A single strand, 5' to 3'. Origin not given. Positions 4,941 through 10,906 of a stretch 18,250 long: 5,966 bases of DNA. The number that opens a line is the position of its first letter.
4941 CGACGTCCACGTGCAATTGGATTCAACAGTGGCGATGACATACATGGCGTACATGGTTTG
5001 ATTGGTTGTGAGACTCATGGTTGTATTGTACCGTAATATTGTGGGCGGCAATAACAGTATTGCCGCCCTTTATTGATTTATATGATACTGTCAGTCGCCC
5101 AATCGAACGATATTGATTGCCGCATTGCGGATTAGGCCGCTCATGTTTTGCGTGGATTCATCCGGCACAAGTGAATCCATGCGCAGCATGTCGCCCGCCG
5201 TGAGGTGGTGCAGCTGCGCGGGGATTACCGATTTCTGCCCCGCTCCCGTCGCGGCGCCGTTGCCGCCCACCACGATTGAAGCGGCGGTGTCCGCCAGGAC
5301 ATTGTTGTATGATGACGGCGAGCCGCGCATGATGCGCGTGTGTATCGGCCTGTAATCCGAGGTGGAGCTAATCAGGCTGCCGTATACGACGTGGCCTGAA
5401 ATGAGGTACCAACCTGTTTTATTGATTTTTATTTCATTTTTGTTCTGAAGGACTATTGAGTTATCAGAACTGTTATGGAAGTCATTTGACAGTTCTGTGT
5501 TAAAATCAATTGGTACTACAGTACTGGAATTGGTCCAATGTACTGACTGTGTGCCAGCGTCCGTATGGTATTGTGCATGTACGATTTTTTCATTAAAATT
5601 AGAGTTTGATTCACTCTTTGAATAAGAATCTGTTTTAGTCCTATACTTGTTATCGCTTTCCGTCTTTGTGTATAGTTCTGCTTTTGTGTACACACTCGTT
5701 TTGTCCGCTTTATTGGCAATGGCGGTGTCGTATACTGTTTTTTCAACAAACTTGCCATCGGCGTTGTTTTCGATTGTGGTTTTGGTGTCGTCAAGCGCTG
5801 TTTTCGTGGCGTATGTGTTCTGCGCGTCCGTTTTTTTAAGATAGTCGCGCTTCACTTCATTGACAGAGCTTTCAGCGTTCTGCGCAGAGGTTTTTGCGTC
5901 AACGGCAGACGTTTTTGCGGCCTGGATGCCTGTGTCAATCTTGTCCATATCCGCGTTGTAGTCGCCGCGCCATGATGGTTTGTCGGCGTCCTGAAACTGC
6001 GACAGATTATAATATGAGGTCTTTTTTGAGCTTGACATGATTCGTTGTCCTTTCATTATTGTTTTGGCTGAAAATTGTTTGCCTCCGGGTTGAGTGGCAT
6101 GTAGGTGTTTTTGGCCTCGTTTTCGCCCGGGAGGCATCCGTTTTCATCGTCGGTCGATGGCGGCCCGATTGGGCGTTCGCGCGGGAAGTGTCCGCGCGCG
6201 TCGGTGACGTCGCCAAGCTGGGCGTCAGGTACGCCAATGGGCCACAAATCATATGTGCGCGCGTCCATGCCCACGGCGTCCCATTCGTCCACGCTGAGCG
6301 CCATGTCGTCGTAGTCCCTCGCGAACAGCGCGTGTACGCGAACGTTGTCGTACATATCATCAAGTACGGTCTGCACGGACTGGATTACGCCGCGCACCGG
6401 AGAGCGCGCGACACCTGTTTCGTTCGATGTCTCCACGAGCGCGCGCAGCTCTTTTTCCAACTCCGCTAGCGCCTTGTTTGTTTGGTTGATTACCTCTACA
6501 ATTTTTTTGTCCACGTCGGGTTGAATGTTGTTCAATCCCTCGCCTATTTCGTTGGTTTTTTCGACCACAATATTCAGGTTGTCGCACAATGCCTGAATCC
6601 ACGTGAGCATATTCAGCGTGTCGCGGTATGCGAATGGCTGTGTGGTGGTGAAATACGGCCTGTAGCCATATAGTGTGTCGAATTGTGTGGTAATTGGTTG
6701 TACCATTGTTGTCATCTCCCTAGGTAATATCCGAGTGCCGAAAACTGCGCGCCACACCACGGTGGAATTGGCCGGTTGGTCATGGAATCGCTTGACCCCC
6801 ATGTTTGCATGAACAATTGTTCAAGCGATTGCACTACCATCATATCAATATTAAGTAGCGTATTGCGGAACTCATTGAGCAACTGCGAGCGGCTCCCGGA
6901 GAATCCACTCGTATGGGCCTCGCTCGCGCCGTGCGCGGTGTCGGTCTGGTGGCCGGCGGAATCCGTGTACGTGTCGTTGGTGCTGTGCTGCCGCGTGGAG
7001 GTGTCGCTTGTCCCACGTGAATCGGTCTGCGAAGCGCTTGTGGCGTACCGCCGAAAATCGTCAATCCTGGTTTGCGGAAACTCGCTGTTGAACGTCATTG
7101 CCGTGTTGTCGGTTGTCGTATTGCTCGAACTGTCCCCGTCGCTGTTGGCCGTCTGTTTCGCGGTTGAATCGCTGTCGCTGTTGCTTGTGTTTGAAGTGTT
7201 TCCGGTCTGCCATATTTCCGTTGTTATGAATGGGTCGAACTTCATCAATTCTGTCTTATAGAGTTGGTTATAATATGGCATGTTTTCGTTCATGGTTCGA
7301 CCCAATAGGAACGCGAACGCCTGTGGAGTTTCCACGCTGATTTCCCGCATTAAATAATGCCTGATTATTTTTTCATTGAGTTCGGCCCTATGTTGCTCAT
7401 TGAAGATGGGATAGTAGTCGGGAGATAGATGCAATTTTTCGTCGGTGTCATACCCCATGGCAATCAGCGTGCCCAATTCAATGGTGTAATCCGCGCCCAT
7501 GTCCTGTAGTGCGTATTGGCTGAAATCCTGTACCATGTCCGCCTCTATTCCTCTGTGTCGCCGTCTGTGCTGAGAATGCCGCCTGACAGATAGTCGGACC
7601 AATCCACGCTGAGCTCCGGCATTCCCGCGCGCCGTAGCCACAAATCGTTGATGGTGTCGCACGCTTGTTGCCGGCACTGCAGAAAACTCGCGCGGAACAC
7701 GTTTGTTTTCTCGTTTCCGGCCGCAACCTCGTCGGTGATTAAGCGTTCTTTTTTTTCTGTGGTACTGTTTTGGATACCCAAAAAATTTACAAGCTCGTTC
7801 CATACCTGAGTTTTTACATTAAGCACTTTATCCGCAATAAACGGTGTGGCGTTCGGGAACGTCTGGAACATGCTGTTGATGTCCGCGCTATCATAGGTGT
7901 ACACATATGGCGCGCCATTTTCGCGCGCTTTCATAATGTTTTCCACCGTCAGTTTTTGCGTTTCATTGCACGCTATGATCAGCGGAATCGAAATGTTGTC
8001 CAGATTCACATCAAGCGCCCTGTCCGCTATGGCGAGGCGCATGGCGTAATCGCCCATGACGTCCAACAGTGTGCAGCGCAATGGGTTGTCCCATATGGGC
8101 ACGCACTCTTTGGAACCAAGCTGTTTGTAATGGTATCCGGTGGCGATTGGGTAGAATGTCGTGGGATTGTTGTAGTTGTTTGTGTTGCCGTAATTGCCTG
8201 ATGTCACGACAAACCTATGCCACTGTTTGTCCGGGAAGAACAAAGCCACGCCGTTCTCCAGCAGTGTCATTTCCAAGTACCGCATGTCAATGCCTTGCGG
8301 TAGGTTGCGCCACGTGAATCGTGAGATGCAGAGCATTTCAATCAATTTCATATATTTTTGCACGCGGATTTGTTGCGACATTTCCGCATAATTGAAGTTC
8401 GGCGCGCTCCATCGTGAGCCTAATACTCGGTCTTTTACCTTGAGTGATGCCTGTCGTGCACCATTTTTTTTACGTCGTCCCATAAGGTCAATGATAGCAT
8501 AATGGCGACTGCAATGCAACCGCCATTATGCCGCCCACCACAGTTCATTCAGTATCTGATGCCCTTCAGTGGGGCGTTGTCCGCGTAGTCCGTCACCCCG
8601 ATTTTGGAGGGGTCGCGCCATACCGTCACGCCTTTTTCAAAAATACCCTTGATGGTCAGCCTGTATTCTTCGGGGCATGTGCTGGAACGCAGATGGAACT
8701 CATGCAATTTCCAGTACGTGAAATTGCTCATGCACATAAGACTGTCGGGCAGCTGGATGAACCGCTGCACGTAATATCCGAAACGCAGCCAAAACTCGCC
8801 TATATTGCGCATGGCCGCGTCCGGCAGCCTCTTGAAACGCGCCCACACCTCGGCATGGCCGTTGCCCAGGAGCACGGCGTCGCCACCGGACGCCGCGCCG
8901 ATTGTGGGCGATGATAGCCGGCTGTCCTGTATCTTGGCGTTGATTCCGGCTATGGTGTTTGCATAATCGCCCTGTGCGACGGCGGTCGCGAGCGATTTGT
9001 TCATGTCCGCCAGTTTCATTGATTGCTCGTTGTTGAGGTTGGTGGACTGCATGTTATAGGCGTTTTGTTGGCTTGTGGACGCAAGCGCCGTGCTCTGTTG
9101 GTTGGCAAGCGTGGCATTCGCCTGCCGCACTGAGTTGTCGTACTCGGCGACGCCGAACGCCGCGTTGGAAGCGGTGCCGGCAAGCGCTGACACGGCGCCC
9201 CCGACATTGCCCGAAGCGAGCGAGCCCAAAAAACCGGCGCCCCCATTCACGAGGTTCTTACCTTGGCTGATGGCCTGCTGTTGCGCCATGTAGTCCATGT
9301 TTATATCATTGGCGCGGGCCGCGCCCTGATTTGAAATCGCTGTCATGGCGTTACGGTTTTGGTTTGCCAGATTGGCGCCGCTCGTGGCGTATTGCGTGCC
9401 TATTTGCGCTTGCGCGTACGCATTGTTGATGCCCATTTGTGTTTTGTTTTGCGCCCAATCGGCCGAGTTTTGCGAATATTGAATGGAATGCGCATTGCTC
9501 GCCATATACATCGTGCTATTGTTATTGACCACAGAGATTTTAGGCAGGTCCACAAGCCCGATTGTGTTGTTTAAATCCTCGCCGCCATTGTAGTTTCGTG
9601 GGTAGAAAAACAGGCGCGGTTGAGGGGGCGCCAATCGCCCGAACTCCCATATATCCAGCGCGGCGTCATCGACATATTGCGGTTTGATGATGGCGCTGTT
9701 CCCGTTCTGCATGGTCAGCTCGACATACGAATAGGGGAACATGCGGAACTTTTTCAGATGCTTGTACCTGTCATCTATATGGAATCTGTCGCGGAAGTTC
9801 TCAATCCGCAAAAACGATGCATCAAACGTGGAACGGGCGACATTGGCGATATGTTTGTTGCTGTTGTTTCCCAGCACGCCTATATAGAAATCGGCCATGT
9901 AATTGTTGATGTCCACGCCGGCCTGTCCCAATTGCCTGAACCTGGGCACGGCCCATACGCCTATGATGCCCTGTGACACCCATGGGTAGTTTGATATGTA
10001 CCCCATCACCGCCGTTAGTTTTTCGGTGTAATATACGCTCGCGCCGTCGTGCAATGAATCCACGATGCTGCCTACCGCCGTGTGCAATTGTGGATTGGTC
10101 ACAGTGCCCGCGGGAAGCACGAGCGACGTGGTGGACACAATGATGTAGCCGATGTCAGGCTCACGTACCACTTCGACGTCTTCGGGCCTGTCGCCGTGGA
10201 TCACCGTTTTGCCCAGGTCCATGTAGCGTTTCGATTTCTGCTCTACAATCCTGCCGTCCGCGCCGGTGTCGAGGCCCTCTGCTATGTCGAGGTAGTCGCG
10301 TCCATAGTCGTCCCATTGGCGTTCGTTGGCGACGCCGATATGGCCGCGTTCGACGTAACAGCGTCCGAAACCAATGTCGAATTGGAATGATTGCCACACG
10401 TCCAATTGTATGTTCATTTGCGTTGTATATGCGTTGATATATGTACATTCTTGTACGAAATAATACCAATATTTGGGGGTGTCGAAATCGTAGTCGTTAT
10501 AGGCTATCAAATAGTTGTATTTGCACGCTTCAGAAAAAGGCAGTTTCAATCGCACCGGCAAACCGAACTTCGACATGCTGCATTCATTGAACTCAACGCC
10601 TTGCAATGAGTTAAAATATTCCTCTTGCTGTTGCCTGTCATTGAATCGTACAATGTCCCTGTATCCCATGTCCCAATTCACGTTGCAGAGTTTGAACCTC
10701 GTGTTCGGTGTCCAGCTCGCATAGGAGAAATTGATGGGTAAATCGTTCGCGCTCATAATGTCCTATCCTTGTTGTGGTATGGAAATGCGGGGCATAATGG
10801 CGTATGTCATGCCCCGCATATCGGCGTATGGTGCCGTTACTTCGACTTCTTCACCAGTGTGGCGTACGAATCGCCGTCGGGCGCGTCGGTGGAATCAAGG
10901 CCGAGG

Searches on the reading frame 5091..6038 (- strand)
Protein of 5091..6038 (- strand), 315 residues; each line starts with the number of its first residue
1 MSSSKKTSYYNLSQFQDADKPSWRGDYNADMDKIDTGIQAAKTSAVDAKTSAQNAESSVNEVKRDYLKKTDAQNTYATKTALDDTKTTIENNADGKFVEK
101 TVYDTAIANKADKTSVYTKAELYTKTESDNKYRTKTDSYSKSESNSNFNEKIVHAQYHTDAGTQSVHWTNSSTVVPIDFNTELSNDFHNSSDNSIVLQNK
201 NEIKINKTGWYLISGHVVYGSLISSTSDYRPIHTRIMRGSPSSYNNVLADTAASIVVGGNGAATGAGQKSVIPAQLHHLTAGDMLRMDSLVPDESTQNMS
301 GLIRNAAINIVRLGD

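Call 11: search_protein_families(library=phrogs, proteins=[window:5091-6038:-], max_evalue=0.001)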
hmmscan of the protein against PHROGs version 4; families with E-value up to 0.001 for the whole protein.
window:5091-6038:- (315 aa): 0 families

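Call 12: search_protein_families(library=pfam, proteins=[window:5091-6038:-], max_evalue=0.01)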
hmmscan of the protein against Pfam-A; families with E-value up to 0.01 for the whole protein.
window:5091-6038:- (315 aa): 1 family
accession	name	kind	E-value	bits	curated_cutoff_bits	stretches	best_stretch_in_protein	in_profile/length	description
PF03906.20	Phage_T7_tail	-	0.0033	17.6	25.2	0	67-124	93-150/157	Phage T7 tail fibre protein, N-terminal domain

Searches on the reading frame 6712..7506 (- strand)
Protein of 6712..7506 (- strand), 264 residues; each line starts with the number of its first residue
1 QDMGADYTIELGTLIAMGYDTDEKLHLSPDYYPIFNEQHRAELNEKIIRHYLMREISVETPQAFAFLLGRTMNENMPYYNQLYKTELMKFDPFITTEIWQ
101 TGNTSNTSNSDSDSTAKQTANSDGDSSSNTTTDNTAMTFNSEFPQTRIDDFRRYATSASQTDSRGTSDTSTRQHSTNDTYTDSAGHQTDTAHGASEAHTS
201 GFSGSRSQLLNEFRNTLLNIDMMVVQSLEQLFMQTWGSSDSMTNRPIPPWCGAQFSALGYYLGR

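Call 11: search_protein_families(library=phrogs, proteins=[window:6712-7506:-], max_evalue=0.001)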
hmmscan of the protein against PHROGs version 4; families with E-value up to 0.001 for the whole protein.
window:6712-7506:- (264 aa): 2 families
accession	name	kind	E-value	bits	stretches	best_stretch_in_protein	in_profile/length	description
phrog_3225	-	connector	9.8e-33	115.1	1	31-236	53-263/263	adaptor Ad4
phrog_5472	-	tail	3.1e-23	83.5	1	32-235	47-263/264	lower collar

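Call 12: search_protein_families(library=pfam, proteins=[window:6712-7506:-], max_evalue=0.01)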
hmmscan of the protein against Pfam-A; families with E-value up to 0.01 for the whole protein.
window:6712-7506:- (264 aa): 0 families

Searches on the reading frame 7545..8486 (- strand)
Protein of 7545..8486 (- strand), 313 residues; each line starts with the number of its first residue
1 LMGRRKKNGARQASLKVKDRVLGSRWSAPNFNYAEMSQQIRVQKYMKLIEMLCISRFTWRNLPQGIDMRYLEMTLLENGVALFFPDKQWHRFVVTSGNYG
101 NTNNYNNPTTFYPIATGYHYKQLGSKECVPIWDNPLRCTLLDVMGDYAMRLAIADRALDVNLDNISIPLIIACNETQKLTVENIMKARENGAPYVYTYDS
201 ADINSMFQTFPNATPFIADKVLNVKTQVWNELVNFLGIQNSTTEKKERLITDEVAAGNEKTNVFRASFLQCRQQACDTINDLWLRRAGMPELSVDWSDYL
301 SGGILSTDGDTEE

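Call 11: search_protein_families(library=phrogs, proteins=[window:7545-8486:-], max_evalue=0.001)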
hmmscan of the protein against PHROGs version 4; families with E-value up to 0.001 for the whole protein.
window:7545-8486:- (313 aa): 1 family
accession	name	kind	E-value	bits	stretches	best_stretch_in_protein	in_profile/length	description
phrog_2038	-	connector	1.4e-55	189.9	1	24-283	7-280/314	upper collar connector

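Call 12: search_protein_families(library=pfam, proteins=[window:7545-8486:-], max_evalue=0.01)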
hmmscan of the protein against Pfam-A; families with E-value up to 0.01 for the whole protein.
window:7545-8486:- (313 aa): 1 family
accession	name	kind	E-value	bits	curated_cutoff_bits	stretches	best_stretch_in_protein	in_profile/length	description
PF05352.17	Phage_connector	-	7e-41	140.9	25.6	1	43-283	18-268/281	Phage Connector (GP10)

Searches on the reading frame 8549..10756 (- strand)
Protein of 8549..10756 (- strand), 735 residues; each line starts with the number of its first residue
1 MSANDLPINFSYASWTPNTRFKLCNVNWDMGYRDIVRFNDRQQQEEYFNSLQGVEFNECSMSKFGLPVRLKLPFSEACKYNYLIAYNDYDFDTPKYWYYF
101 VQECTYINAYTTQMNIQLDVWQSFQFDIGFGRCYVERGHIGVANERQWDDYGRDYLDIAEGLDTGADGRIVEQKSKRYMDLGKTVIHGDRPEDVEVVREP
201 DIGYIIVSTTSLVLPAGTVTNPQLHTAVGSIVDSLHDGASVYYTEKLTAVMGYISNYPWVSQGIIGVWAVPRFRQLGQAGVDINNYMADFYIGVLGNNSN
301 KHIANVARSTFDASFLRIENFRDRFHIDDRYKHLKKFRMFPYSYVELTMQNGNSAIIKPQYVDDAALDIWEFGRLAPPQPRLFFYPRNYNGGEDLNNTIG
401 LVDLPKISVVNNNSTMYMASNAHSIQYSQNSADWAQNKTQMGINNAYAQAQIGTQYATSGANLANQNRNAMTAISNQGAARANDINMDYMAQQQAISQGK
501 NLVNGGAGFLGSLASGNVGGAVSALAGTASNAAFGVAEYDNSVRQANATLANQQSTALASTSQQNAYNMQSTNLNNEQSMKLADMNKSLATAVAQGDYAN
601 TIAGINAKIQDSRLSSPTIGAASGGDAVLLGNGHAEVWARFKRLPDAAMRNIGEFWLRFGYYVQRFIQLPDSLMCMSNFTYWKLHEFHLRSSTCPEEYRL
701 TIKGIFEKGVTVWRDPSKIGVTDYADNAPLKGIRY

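Call 11: search_protein_families(library=phrogs, proteins=[window:8549-10756:-], max_evalue=0.001)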
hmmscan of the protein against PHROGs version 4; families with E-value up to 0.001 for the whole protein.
window:8549-10756:- (735 aa): 4 families
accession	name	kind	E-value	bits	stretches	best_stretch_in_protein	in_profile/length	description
phrog_2248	-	tail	4.1e-75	254.6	2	31-498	17-464/590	tail protein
phrog_16615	-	other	2.9e-14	53.7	1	22-167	6-150/529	peptidase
phrog_9205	-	unknown function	2.6e-13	49.5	1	425-726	855-1142/1144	-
phrog_16740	-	tail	6.3e-06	26.7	1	540-714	209-380/399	tail protein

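Call 12: search_protein_families(library=pfam, proteins=[window:8549-10756:-], max_evalue=0.01)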
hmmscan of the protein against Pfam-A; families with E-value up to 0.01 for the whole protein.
window:8549-10756:- (735 aa): 2 families
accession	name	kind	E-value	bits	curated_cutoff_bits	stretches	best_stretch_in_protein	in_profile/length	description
PF20934.2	phi29_gp9_C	-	2e-08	33.9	27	1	594-715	320-438/449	Bacillus phage phi29, Tail knob protein gp9, C-terminal domain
PF16838.11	Caud_tail_N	-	0.00013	22.9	27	1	23-127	8-118/120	Caudoviral major tail protein N-terminus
